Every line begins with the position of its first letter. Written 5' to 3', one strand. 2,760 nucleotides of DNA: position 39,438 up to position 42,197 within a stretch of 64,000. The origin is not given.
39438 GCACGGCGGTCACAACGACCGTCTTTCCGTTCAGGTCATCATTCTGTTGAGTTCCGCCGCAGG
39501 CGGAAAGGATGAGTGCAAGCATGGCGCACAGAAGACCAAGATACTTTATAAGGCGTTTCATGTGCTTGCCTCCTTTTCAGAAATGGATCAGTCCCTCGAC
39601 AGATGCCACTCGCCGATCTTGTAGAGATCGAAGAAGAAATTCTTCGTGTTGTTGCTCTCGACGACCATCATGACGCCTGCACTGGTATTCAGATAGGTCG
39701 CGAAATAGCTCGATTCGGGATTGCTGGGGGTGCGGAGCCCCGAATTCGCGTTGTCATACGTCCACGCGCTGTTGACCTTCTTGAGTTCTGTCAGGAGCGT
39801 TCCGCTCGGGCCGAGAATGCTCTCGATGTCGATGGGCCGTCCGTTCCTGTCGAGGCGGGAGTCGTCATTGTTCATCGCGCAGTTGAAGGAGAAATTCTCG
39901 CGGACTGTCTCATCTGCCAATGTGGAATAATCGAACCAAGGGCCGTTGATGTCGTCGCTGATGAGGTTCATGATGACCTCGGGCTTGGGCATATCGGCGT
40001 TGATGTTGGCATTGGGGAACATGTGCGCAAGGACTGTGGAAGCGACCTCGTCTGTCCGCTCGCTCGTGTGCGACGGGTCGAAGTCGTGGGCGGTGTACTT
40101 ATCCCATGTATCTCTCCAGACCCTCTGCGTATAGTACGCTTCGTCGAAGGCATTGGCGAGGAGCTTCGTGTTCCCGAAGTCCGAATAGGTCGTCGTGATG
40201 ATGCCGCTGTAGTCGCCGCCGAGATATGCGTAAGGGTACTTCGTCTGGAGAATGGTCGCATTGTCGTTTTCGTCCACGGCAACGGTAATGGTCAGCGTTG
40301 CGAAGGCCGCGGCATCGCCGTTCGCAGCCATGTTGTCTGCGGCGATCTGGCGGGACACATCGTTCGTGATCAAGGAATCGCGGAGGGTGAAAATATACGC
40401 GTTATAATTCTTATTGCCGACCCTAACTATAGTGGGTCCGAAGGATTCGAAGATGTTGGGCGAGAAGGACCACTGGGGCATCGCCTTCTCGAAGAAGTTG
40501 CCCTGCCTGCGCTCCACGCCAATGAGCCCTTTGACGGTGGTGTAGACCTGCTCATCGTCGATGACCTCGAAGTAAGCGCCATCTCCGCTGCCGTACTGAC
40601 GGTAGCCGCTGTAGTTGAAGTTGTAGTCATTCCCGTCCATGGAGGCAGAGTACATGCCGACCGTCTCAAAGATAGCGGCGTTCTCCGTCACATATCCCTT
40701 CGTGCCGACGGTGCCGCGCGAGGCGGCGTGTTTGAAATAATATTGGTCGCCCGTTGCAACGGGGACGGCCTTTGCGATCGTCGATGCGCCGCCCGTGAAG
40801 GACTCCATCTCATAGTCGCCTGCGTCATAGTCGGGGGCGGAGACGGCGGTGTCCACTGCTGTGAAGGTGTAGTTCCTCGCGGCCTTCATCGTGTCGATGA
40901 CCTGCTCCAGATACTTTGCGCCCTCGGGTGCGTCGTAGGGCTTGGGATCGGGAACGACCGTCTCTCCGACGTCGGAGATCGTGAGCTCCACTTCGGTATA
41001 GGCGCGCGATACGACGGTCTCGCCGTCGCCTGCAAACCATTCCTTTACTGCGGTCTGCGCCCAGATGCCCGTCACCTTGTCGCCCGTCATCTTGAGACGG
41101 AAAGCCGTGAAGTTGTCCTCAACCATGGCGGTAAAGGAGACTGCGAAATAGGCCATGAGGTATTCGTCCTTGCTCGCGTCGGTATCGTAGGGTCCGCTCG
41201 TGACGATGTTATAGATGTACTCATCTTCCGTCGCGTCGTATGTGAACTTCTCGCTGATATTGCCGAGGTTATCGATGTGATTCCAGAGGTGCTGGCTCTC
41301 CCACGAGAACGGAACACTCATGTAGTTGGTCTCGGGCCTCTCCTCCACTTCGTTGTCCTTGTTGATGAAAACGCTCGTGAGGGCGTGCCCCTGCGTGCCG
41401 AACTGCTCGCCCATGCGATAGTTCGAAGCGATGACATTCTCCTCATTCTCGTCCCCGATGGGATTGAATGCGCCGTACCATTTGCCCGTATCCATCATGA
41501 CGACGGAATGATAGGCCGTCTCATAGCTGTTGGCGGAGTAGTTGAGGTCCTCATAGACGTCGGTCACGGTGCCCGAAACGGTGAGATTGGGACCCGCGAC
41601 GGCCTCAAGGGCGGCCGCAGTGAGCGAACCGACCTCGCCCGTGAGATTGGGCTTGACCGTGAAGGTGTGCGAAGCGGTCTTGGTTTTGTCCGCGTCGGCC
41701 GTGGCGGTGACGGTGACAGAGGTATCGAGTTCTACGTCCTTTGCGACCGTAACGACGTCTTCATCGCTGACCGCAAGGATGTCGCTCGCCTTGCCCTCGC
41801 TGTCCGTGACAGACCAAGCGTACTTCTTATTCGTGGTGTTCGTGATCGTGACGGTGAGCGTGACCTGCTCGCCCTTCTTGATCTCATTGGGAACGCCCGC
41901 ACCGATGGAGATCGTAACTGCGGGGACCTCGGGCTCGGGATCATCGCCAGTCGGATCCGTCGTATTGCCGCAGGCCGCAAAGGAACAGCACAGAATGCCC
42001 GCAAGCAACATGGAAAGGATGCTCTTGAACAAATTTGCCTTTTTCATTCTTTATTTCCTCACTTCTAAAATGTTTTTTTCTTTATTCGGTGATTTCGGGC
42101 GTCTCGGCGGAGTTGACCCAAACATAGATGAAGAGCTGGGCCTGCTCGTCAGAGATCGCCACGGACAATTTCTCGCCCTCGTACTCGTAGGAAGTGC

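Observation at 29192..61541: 32-kb one-strand surface locus joining an Opp-type importer, a giant LRR-fused S8 cell-envelope protease and four giant uncharacterised lipoproteins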

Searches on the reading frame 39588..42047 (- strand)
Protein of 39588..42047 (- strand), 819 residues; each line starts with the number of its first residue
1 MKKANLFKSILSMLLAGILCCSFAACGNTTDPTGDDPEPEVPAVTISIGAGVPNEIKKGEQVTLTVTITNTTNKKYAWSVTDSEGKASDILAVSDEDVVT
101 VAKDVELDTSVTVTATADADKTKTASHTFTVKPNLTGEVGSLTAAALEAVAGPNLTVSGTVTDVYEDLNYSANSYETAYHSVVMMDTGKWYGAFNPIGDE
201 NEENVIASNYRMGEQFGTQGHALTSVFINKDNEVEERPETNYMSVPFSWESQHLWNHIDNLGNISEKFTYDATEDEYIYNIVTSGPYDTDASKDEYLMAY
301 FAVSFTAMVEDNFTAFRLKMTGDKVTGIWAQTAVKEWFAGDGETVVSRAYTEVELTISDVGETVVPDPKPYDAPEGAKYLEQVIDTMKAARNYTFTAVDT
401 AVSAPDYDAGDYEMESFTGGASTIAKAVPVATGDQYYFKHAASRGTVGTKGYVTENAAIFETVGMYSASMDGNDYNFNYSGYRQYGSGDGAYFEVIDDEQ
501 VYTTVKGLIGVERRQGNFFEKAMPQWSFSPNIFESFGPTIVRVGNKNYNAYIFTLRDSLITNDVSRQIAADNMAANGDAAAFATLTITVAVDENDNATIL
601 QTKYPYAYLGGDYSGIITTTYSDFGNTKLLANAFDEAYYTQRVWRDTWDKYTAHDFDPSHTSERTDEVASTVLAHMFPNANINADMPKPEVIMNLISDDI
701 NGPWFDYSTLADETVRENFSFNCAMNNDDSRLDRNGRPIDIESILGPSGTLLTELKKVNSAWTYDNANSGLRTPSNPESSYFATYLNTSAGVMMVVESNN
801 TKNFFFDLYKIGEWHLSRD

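Call 4: search_protein_families(library=pfam, proteins=[window:39588-42047:-], max_evalue=0.01)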
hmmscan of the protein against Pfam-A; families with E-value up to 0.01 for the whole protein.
window:39588-42047:- (819 aa): 3 families
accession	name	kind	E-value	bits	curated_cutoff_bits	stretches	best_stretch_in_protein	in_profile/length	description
PF16820.11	PKD_3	-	0.0027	18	26.3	0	55-112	14-63/68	PKD-like domain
PF13584.12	BatD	-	0.0054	17.8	24.1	0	53-139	5-69/92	BatD DUF11 like domain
PF11614.14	FixG_C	-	0.0078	16.8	25.6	0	65-132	36-102/119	IG-like fold at C-terminal of FixG, putative oxidoreductase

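Call 26: search_protein_families(library=ncbifam, proteins=[window:39588-42047:-], max_evalue=0.01)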
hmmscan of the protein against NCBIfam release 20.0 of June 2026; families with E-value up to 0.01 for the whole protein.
window:39588-42047:- (819 aa): 0 families
